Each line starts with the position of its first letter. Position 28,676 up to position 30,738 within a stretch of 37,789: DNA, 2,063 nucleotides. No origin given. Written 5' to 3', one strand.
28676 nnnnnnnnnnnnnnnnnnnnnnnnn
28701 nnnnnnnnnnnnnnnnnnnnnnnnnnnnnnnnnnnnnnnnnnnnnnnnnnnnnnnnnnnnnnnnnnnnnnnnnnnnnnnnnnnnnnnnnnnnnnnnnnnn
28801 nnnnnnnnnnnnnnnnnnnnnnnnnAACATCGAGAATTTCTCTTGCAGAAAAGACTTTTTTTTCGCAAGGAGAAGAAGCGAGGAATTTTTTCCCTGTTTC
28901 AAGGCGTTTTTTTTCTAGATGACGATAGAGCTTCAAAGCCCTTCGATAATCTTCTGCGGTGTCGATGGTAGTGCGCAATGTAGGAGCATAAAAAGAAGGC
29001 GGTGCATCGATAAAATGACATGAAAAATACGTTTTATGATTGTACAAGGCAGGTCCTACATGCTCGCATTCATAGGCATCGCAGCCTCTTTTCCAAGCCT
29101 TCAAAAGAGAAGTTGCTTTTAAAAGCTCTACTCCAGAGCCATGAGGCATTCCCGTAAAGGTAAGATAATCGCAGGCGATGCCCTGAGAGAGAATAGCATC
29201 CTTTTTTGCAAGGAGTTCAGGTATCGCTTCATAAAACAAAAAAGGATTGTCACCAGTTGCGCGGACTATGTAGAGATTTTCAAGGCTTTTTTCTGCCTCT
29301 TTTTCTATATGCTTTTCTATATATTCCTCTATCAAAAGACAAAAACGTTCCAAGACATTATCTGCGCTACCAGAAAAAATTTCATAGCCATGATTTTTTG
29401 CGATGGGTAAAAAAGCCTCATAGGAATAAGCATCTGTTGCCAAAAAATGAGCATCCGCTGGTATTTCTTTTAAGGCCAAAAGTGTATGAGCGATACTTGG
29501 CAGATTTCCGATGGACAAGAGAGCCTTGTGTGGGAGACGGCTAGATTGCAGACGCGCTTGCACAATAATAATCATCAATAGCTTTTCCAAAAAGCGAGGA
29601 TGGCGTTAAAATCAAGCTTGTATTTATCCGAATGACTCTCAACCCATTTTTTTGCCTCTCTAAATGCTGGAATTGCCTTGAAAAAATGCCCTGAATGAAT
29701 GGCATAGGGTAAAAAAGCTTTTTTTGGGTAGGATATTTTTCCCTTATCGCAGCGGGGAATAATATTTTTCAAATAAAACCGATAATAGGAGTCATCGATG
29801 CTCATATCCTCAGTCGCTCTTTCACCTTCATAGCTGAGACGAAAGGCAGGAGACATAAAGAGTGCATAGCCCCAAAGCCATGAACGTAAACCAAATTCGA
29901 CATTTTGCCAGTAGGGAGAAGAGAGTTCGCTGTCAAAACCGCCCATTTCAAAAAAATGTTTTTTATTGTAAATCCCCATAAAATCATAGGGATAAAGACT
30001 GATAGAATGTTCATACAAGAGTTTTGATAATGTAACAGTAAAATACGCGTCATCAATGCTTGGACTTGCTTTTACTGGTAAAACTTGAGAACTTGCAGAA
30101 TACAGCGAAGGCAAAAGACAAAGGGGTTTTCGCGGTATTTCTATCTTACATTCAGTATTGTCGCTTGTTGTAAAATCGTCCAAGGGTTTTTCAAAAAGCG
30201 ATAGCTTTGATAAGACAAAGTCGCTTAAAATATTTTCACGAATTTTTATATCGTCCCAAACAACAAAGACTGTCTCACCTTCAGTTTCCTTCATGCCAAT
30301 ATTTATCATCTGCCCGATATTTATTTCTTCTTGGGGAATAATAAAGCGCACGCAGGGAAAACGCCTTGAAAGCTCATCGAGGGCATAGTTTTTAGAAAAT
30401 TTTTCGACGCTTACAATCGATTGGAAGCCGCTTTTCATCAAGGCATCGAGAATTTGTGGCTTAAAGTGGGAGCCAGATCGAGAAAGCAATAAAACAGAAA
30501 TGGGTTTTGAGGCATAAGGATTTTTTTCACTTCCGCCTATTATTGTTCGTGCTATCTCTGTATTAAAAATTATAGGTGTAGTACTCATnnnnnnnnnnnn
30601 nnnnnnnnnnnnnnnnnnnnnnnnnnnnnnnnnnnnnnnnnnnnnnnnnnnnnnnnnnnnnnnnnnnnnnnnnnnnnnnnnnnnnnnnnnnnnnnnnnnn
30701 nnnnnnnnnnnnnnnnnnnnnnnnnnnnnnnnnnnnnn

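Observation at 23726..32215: Six tightly packed genes mixing radical-SAM, glycosyl/cytidylyl-transfer, methylation, amino-acid ligation and peptidoglycan hydrolysis, ending directly upstream of flaA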

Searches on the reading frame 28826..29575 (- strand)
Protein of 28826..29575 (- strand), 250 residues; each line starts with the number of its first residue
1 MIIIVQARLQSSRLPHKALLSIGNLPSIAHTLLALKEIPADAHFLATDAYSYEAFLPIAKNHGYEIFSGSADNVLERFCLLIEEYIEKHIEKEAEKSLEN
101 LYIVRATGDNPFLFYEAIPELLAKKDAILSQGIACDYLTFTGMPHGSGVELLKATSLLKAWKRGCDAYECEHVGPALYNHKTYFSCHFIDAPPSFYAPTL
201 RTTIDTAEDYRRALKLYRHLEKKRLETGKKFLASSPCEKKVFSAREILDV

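Call 51: search_solved_structures(query=window:28826-29575:-, max_evalue=0.001, show_alignments=1)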
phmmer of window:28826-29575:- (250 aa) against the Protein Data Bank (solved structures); distinct sequences matched with E-value up to 0.001: 1.
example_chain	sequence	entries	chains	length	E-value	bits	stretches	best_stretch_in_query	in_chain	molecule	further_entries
6oew_A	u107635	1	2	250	3.7e-09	39.7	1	3-213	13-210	Cytidylyltransferase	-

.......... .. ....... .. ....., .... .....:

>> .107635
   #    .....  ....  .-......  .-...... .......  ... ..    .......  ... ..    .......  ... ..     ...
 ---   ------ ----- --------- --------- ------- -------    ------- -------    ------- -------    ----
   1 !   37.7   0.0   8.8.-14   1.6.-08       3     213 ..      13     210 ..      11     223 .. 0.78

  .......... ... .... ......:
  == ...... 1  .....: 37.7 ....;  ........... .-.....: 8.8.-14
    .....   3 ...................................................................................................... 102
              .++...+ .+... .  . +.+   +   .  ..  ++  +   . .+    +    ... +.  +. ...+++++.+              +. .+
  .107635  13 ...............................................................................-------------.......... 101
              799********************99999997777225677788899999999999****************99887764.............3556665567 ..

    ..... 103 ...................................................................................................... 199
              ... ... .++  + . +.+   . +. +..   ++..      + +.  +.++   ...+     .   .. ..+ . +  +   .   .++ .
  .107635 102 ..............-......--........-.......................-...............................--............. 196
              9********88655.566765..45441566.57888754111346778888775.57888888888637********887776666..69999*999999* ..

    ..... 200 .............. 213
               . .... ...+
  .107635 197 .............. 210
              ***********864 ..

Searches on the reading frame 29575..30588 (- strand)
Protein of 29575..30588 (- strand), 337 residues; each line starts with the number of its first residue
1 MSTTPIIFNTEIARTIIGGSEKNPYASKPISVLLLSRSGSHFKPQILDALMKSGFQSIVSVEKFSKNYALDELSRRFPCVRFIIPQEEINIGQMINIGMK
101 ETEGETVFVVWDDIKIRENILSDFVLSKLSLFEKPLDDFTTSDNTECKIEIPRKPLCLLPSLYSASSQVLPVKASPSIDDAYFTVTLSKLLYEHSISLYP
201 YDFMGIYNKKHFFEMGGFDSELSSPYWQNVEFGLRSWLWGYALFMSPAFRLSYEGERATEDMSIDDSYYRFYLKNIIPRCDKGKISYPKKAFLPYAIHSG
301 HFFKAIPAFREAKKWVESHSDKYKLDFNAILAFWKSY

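Call 3: search_protein_families(library=pfam, proteins=[window:29575-30588:-], max_evalue=0.01)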
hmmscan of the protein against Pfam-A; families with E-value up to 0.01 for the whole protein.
window:29575-30588:- (337 aa): 0 families

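Call 4: search_protein_families(library=ncbifam, proteins=[window:29575-30588:-], max_evalue=0.01)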
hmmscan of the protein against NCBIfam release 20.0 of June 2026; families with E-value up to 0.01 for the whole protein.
window:29575-30588:- (337 aa): 0 families

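Call 29: find_homologous_proteins(query=window:29575-30588:-, max_evalue=0.001)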
Query window:29575-30588:- (337 aa): 103 proteins with E <= 0.001 among 3048 candidates.
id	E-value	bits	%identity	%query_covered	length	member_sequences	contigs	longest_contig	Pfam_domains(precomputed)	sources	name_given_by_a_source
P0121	2.3e-224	762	99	100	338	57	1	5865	-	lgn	-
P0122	1.5e-169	582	74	100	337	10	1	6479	-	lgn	-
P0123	1.5e-90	322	46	99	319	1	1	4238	-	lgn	-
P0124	4.5e-88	314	46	99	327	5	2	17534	-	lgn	-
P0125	1.2e-86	309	45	100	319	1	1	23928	-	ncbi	-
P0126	1.7e-86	309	45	100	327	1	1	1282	-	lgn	-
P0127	2.1e-86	308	44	99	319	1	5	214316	-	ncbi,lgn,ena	-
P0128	2.4e-86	308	44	99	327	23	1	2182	-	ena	-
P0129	1.3e-82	296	44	99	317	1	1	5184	-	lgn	-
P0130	1.2e-70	256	40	99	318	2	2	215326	-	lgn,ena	-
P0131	5.0e-69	251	38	99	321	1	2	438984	-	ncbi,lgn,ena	-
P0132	7.9e-69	251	39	99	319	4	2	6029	-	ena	-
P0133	1.9e-68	249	37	100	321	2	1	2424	-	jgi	jgi:GT2 family glycosyltransferase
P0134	4.0e-68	248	39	99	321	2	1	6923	-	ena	-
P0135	2.5e-67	246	36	100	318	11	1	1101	-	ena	-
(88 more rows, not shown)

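Call 44: predict_structure(alignment_id=A2)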
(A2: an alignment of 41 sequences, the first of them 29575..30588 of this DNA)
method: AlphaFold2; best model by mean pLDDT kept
length: 337 residues; sequences in the alignment: 41
mean_pLDDT: 88.6   pTM: 0.90
mean pLDDT of the five models: 88.6, 88.2, 87.5, 87.4, 86.4
residues with pLDDT >= 90: 240; 70-90: 60; 50-70: 34; < 50: 3
segments of 3 or more residues with pLDDT < 50: 1-3
pLDDT, mean of each block of 10 residues (from residue 1): 52 93 96 85 90 96 79 95 94 96 96 90 88 66 57 85 93 93 91 89 96 94 95 95 92 85 94 95 90 92 94 94 91 85
secondary structure, 60 per line:
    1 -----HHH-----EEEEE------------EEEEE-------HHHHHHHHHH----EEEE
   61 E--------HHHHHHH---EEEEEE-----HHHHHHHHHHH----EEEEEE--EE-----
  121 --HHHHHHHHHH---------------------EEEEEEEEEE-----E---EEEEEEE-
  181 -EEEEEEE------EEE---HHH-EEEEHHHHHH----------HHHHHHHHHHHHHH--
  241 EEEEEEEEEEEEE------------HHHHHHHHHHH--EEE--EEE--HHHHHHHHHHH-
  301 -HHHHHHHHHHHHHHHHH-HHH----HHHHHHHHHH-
elements in order: E14-18 E31-35 H43-52 E57-61 H70-76 E80-85 H91-101 E106-111 H123-132 E154-163 E173-179 E182-188 E195-197 E205-208 H209-214 H225-238 E241-253 H266-276 E279-281 E284-286 H289-299 H302-318 H327-336

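Call 47: fold_search(model_id=the predicted structure, library=pdb)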
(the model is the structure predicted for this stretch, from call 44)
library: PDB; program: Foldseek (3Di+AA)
matches with E <= 10: 1320; with E <= 0.001: 137
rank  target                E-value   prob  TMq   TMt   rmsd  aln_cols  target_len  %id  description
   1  5nqa_B                1.4e-10  1.00  0.60  0.41   7.1       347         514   12  Crystal structure of GalNAc-T4 in complex with the monoglycopeptide 3 (released 2017-12-20)
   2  6nqt_F                2.6e-10  1.00  0.53  0.38  12.0       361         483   11  GalNac-T2 soaked with UDP-sugar (released 2020-01-29)
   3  6s22_A                2.8e-10  1.00  0.53  0.35   8.1       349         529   14  Crystal structure of the TgGalNAc-T3 in complex with UDP, manganese and FGF23c (released 2019-12-25)
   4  6pxu_B                3.0e-10  1.00  0.62  0.42   5.8       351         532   12  Crystal structure of human GalNAc-T12 bound to a diglycosylated peptide, Mn2+, and UDP (released 2019-09-25)
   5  5nqa_A                4.5e-10  1.00  0.60  0.41   7.0       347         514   12  Crystal structure of GalNAc-T4 in complex with the monoglycopeptide 3 (released 2017-12-20)
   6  6s24_A                4.8e-10  1.00  0.53  0.35   8.2       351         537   13  Crystal structure of the TgGalNAc-T3 in complex with UDP, manganese and the peptide 3 (released 2019-12-25)
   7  6nqt_E                5.8e-10  1.00  0.52  0.38   8.4       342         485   11  GalNac-T2 soaked with UDP-sugar (released 2020-01-29)
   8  6egs_A                6.2e-10  1.00  0.59  0.43   5.9       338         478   11  Crystal structure of the GalNAc-T2 F104S mutant in complex with UDP-GalNAc (released 2018-04-11)
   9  6e7i_A                6.2e-10  1.00  0.56  0.40   6.7       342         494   11  Human ppGalNAcT2 I253A/L310A Mutant with EA2 and UDP (released 2020-01-29)
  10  2ffu_A                6.2e-10  1.00  0.53  0.38   6.7       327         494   11  Crystal Structure of Human ppGalNAcT-2 complexed with UDP and EA2 (released 2006-01-31)
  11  4d0t_F                6.2e-10  1.00  0.55  0.40  11.6       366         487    9  GalNAc-T2 crystal soaked with UDP-GalNAc, EA2 peptide and manganese (released 2014-05-28)
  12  4d0z_F                7.9e-10  1.00  0.54  0.39   7.7       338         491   11  GalNAc-T2 crystal soaked with UDP-5SGalNAc, mEA2 and manganese (Higher resolution dataset) (released 2014-05-28)
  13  6h0b_A                8.3e-10  1.00  0.58  0.40   7.4       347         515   12  Crystal structure of the human GalNAc-T4 in complex with UDP, manganese and the diglycopeptide 6. (released 2018-10-10)
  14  5ndf_E                8.3e-10  1.00  0.55  0.39  11.8       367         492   10  Small-molecule inhibition of ppGalNAc-Ts selectively reduces mucin-type O-glycosylation (released 2017-11-01)
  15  4d0t_A                8.9e-10  1.00  0.54  0.38  11.9       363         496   11  GalNAc-T2 crystal soaked with UDP-GalNAc, EA2 peptide and manganese (released 2014-05-28)
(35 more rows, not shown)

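Call 90: search_solved_structures(query=A2, max_evalue=1)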
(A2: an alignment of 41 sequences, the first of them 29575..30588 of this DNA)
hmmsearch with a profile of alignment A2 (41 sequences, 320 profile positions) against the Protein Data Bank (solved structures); distinct sequences matched with E-value up to 1: 3.
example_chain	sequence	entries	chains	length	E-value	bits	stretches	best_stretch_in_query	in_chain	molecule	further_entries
5xhw_A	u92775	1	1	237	0.047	15.9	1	45-118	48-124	Putative 6-deoxy-D-mannoheptose pathway protein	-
6jq8_A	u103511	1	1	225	0.16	14.2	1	45-118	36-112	Putative 6-deoxy-D-mannoheptose pathway protein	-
4qq0_A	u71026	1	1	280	0.62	12.2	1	57-89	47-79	Adenylate cyclase-like protein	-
